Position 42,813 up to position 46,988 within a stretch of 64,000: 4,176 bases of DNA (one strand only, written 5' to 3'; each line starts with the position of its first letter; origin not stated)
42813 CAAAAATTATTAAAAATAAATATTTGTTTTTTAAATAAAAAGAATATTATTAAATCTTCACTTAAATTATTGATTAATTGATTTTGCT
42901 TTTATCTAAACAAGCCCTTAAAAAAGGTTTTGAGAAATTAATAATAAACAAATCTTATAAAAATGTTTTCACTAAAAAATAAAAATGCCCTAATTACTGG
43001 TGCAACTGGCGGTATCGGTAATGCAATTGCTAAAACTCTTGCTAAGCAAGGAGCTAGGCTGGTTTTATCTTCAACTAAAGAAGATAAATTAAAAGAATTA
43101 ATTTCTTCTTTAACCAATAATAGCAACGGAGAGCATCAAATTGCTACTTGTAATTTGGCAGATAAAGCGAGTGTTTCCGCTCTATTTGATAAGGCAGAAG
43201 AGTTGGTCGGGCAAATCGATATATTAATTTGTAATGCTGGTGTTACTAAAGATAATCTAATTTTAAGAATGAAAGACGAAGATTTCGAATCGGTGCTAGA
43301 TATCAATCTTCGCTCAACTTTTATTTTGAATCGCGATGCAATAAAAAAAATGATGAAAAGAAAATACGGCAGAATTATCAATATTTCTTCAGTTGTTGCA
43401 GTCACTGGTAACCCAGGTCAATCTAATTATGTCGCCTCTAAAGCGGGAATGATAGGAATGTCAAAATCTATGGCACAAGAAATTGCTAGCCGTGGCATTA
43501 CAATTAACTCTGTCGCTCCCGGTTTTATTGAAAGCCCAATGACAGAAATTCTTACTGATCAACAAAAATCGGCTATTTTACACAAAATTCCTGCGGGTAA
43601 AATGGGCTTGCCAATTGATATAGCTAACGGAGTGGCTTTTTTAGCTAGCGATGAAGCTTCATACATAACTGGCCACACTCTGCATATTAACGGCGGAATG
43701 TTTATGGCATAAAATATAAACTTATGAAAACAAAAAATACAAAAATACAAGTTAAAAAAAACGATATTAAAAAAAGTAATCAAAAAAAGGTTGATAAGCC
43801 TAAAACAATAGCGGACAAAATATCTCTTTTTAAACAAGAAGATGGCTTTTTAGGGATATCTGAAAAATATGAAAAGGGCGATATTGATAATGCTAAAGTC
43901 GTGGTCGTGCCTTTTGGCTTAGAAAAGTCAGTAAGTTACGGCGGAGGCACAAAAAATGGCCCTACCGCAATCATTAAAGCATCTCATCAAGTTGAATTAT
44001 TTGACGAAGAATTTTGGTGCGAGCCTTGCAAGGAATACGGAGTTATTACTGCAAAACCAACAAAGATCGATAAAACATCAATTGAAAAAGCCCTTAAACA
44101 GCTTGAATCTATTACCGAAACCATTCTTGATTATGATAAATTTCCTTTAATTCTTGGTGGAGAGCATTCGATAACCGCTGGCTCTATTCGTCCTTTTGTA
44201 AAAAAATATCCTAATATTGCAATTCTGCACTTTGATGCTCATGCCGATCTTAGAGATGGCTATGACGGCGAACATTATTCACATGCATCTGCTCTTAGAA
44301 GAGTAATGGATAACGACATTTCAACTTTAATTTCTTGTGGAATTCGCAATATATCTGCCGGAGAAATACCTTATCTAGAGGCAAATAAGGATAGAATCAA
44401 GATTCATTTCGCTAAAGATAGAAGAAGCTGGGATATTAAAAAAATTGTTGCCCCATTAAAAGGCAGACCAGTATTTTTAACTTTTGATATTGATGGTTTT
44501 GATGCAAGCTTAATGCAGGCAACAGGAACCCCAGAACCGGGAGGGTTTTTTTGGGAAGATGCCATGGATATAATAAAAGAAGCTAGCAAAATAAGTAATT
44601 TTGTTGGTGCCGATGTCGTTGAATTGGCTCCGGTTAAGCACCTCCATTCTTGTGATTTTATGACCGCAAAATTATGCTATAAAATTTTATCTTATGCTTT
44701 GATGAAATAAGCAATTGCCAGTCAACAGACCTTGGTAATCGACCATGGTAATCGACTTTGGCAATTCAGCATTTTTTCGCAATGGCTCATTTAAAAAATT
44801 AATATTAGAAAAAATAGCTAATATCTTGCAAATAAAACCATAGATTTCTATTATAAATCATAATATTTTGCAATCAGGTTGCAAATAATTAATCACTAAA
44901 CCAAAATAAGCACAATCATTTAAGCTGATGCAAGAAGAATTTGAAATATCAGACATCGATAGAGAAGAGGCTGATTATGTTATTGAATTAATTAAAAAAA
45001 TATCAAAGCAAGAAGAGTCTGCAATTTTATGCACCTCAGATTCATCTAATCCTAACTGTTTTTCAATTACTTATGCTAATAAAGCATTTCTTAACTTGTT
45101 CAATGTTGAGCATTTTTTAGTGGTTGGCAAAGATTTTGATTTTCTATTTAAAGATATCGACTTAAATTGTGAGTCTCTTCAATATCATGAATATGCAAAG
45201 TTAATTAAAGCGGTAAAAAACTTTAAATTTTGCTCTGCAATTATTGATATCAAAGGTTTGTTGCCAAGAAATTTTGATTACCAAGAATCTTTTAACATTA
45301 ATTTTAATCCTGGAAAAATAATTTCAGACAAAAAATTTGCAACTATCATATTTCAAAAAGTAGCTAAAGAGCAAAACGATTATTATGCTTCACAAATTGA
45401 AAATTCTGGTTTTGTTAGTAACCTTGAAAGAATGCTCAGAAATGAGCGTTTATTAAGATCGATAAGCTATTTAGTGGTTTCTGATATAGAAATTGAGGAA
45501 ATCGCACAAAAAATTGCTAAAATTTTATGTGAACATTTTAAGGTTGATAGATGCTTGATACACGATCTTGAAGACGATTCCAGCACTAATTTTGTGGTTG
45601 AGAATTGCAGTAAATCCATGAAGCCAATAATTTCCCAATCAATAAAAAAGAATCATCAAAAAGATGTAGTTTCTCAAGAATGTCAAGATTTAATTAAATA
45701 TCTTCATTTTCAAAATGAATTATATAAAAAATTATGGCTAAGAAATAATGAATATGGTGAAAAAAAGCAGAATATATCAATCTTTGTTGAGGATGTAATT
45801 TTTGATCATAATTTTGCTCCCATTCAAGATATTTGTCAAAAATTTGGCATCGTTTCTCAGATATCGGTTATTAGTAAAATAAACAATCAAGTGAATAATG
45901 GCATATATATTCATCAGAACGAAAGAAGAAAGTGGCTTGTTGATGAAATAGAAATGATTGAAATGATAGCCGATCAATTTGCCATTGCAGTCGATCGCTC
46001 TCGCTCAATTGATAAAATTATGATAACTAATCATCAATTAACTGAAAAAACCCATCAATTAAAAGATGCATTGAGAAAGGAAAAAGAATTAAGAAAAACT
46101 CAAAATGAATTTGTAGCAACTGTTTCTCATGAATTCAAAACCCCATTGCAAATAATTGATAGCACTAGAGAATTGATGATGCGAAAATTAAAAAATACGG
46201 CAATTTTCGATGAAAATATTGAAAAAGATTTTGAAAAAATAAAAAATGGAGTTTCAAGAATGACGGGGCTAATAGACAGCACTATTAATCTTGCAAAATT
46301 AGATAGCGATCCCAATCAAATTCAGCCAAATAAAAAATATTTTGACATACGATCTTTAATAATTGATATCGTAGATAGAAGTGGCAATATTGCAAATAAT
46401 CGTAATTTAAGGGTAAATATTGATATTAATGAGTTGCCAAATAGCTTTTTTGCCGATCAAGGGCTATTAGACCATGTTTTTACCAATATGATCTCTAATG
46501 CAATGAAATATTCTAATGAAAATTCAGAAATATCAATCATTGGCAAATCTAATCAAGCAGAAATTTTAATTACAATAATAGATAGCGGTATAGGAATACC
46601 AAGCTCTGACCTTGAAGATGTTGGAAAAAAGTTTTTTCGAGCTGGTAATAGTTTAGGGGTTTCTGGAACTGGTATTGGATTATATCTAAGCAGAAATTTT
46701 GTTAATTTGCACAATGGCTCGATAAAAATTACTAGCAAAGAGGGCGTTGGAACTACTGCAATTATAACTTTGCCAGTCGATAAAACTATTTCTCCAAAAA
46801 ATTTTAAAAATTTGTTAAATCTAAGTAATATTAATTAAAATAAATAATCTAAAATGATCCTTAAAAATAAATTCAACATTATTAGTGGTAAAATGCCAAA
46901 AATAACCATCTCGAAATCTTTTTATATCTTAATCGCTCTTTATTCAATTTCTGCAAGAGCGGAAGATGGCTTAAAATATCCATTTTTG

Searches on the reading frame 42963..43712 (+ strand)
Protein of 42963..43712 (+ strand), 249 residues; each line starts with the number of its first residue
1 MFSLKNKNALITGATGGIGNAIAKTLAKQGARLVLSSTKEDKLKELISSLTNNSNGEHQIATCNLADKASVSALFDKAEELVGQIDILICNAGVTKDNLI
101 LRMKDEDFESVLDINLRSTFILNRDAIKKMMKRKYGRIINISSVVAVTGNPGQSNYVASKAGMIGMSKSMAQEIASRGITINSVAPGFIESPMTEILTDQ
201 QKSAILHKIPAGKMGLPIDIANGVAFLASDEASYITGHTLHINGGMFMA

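Call 20: search_protein_families(library=pfam, proteins=[window:42963-43712:+], max_evalue=0.00001)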
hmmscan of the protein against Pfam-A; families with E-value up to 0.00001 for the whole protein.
window:42963-43712:+ (249 aa): 5 families
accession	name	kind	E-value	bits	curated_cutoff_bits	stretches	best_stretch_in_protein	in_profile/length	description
PF13561.12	adh_short_C2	-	3e-63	214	27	1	13-246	1-235/236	Enoyl-(Acyl carrier protein) reductase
PF00106.31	adh_short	-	1.3e-58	198.1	26.6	1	7-200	1-193/195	short chain dehydrogenase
PF08659.16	KR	-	3.3e-23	83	22.6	1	10-172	4-165/180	KR domain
PF23441.1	SDR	-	1.4e-08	34.9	27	1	4-248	5-257/258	SDR-like rossmann domain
PF13460.12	NAD_binding_10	-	2.6e-06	27.9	27.2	1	13-192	1-149/184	NAD(P)H-binding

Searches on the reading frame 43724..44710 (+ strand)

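Call 21: search_protein_families(library=pfam, proteins=[window:43724-44710:+], max_evalue=0.00001)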
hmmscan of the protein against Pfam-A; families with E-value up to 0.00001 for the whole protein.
window:43724-44710:+ (328 aa): 1 family
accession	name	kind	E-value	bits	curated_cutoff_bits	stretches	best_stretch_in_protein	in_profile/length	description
PF00491.26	Arginase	-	2.6e-58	198.1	22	1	58-321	2-277/280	Arginase family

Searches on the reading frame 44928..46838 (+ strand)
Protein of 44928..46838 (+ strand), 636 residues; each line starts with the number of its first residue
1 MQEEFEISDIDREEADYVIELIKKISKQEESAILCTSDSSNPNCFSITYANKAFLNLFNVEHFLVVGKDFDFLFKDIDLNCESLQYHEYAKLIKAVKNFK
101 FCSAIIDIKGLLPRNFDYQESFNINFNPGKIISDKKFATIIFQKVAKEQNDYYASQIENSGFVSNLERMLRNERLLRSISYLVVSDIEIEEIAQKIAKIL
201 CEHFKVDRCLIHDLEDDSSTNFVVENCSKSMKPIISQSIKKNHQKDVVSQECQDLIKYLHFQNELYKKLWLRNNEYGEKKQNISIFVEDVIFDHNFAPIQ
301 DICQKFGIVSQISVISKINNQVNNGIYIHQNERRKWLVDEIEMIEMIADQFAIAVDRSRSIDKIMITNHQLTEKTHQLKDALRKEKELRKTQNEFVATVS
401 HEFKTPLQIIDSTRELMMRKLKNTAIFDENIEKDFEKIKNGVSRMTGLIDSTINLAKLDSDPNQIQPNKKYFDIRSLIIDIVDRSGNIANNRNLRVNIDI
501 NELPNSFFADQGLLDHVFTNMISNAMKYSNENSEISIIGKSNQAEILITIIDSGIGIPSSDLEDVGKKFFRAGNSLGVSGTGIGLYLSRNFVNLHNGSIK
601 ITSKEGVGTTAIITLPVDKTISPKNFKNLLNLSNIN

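Call 21: search_protein_families(library=pfam, proteins=[window:44928-46838:+], max_evalue=0.00001)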
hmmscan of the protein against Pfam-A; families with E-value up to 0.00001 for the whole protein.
window:44928-46838:+ (636 aa): 3 families
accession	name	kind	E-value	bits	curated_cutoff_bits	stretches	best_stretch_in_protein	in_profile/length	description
PF02518.31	HATPase_c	-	1.4e-24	87.1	26.4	1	510-618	2-110/111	Histidine kinase-, DNA gyrase B-, and HSP90-like ATPase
PF00512.31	HisKA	-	2.2e-11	44.1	26.9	1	392-460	2-65/66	His Kinase A (phospho-acceptor) domain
PF01590.32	GAF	-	4.9e-09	37.3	22.4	1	189-355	2-133/133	GAF domain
